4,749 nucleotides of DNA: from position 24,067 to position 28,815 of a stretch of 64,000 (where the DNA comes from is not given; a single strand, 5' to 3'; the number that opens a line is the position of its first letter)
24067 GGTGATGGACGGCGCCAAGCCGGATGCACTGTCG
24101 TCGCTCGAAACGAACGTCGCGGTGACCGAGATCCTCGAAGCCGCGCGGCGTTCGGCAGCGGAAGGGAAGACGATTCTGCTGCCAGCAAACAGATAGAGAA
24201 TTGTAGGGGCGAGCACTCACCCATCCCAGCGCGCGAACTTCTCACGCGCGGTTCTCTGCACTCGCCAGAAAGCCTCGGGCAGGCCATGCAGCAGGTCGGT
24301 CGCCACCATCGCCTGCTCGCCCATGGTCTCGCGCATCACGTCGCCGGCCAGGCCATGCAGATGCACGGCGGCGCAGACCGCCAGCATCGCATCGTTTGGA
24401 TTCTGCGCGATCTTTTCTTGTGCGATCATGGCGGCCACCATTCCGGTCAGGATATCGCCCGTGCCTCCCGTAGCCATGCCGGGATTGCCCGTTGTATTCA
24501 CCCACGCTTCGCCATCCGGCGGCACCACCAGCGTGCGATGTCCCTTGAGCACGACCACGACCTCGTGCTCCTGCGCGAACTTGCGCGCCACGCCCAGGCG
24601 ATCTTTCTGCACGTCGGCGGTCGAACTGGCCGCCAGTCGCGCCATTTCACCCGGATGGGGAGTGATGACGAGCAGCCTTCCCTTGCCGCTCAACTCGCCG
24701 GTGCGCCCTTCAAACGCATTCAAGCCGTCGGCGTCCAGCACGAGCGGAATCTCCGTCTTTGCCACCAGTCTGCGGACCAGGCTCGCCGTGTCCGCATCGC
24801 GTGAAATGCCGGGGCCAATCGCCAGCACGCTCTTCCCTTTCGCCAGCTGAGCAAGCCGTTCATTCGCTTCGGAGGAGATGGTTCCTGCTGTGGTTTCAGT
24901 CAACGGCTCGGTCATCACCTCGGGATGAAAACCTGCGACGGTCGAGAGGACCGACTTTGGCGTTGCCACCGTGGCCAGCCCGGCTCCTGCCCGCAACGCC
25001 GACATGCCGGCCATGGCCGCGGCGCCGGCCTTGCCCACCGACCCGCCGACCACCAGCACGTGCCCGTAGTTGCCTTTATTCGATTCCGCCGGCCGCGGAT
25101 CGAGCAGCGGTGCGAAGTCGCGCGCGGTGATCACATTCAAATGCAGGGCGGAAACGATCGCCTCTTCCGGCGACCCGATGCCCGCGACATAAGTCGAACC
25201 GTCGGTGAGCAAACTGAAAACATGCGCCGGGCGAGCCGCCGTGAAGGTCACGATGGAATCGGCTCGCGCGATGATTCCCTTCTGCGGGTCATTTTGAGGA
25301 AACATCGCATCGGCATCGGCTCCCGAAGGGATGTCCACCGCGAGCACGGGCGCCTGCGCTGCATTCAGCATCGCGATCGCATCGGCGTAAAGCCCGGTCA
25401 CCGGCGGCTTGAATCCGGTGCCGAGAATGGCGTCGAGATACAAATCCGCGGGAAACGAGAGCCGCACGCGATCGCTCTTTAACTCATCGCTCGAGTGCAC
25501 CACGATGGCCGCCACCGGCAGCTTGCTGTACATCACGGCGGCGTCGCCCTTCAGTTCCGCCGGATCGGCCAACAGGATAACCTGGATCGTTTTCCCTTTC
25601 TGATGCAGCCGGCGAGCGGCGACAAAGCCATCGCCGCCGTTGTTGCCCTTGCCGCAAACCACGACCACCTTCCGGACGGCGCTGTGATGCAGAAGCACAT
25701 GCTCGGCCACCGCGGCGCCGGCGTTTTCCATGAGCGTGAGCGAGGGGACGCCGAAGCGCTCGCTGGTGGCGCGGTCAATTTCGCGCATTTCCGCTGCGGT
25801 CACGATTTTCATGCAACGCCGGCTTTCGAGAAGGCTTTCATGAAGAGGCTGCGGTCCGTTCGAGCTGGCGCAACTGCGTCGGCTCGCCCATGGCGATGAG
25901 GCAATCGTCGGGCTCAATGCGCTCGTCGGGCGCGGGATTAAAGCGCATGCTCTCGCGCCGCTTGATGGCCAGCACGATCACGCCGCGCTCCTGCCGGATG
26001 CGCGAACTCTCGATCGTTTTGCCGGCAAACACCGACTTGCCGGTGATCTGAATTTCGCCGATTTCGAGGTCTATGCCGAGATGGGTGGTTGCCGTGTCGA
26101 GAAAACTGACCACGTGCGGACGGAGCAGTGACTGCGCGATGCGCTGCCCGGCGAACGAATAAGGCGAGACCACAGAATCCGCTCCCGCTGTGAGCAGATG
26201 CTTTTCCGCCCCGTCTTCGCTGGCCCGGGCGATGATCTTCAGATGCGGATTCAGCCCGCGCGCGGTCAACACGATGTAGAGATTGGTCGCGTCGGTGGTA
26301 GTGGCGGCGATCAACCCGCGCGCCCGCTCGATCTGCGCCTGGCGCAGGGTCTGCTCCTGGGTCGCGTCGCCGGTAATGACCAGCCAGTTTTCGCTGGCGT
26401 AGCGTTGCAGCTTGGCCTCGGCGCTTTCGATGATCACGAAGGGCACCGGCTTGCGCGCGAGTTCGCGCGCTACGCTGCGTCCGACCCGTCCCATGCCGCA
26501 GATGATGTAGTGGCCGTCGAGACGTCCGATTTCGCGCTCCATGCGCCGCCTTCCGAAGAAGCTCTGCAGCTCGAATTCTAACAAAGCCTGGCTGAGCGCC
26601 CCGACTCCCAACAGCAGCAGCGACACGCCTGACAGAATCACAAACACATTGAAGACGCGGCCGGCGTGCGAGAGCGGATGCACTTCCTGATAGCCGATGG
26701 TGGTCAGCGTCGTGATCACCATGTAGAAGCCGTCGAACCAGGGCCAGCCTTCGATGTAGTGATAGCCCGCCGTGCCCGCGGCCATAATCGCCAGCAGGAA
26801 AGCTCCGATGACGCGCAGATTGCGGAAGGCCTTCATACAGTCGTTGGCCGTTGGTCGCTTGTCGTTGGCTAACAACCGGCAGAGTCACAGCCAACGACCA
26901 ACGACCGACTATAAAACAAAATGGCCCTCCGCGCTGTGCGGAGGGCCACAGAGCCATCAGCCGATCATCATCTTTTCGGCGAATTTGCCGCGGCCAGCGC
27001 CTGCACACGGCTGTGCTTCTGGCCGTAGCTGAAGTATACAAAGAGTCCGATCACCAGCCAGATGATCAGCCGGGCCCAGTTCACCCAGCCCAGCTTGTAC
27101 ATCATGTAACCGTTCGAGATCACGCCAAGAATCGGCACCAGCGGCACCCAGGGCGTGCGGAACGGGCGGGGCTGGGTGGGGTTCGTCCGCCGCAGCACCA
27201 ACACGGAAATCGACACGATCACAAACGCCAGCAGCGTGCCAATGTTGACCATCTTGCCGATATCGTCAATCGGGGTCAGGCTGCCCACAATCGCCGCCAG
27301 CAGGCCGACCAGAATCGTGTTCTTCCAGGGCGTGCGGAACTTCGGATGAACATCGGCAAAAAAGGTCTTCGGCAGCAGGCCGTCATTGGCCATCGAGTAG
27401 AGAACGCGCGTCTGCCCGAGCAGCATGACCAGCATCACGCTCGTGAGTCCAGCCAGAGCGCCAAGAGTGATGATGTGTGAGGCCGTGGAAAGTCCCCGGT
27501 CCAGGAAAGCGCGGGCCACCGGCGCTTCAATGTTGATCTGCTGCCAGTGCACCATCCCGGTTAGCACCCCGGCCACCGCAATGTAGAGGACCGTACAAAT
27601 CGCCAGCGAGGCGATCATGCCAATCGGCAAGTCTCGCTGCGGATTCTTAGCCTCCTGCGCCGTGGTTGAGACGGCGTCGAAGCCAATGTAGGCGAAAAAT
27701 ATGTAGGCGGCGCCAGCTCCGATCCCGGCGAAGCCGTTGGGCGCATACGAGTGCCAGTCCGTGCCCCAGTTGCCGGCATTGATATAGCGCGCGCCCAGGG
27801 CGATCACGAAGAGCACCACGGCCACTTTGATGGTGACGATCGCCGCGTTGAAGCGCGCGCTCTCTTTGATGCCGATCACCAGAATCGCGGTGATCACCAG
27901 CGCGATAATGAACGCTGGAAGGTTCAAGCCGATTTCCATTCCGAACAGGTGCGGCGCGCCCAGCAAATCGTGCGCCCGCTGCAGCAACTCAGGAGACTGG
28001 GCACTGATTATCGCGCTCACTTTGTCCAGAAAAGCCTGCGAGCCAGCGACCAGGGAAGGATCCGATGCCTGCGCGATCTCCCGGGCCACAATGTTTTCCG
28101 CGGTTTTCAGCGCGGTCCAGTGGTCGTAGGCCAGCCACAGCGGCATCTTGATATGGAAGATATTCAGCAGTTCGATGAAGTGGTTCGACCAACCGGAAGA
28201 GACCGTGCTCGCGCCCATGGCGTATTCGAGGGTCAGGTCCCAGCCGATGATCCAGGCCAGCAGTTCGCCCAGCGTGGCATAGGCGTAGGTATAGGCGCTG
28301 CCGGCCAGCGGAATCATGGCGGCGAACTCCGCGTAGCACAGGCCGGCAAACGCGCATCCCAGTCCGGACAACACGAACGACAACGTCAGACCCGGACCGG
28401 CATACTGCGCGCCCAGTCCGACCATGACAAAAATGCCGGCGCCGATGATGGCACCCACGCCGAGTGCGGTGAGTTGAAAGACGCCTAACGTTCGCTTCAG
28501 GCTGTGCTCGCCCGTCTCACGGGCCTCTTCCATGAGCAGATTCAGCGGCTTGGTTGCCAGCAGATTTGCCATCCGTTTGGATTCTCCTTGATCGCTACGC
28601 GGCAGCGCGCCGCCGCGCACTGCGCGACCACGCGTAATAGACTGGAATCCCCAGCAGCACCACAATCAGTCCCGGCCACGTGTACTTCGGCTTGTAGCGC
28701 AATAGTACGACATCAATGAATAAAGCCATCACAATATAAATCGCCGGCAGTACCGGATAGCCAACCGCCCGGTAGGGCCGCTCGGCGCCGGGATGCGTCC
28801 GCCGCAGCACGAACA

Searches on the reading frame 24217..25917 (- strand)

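Call 20: search_protein_families(library=pfam, proteins=[window:24217-25917:-])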
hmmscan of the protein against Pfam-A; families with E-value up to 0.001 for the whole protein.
window:24217-25917:- (566 aa): 3 families
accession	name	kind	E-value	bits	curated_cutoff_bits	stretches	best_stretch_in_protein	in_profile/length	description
PF01256.23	Carb_kinase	-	1.5e-55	188.8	27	1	287-546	1-240/242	NAD(P)H-hydrate dehydratase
PF03853.21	YjeF_N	-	6.4e-42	143.8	24.9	1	61-230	3-168/169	YjeF-related protein N-terminus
PF02110.20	HK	-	9e-06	25.7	27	1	347-543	35-238/247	Hydroxyethylthiazole kinase family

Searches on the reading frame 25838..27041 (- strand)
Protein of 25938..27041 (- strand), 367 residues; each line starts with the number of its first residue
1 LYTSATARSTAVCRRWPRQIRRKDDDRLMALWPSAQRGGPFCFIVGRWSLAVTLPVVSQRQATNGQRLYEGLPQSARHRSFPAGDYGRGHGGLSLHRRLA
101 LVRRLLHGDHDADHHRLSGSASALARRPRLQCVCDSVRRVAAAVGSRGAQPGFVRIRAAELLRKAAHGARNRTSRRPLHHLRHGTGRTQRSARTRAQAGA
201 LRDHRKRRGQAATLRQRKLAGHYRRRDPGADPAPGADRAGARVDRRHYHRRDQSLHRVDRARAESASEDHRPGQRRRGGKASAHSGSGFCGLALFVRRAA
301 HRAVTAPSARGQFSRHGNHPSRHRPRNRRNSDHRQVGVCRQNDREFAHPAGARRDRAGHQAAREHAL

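Call 19: search_protein_families(library=pfam, proteins=[window:25938-27041:-])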
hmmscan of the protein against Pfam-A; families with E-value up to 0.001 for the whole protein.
window:25938-27041:- (367 aa): 0 families

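Call 20: search_protein_families(library=pfam, proteins=[window:25838-26875:-])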
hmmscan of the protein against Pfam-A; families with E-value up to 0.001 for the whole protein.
window:25838-26875:- (345 aa): 4 families
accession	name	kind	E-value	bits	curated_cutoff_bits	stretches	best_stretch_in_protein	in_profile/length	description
PF02254.24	TrkA_N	-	6.2e-36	123.7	23.8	1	123-238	1-116/116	TrkA-N domain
PF07885.22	Ion_trans_2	-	6.1e-18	64.9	22.5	1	26-98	2-77/79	Ion channel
PF02080.26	TrkA_C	-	3.3e-11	43.4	27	1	274-340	3-68/71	TrkA-C domain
PF00520.37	Ion_trans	-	0.00086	19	25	0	47-94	175-229/241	Ion transport protein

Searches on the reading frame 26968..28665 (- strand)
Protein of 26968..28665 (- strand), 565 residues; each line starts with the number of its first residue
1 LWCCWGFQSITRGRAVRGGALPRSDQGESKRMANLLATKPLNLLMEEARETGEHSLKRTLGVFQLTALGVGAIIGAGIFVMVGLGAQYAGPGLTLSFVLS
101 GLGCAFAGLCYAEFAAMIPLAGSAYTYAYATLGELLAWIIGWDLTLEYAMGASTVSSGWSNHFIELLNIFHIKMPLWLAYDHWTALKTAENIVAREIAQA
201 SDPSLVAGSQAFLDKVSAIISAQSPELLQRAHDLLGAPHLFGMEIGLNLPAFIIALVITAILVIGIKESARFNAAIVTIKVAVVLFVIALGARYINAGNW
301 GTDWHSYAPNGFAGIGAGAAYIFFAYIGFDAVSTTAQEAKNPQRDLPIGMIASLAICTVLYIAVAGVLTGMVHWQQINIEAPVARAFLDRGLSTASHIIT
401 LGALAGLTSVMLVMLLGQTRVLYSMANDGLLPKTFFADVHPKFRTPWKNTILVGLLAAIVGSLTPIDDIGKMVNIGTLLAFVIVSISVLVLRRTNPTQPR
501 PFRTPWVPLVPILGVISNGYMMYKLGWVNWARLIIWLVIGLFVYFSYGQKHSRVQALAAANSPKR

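Call 19: search_protein_families(library=pfam, proteins=[window:26968-28665:-])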
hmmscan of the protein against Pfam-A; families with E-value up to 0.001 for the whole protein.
window:26968-28665:- (565 aa): 3 families
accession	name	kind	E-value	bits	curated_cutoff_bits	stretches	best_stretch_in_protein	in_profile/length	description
PF13520.12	AA_permease_2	-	6.1e-55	187.3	27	1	60-523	1-402/427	Amino acid permease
PF00324.27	AA_permease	-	5.6e-43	147.7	24.6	1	67-528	4-423/470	Amino acid permease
PF13906.12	AA_permease_C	-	6.6e-17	61.8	27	1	502-552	1-51/51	C-terminus of AA_permease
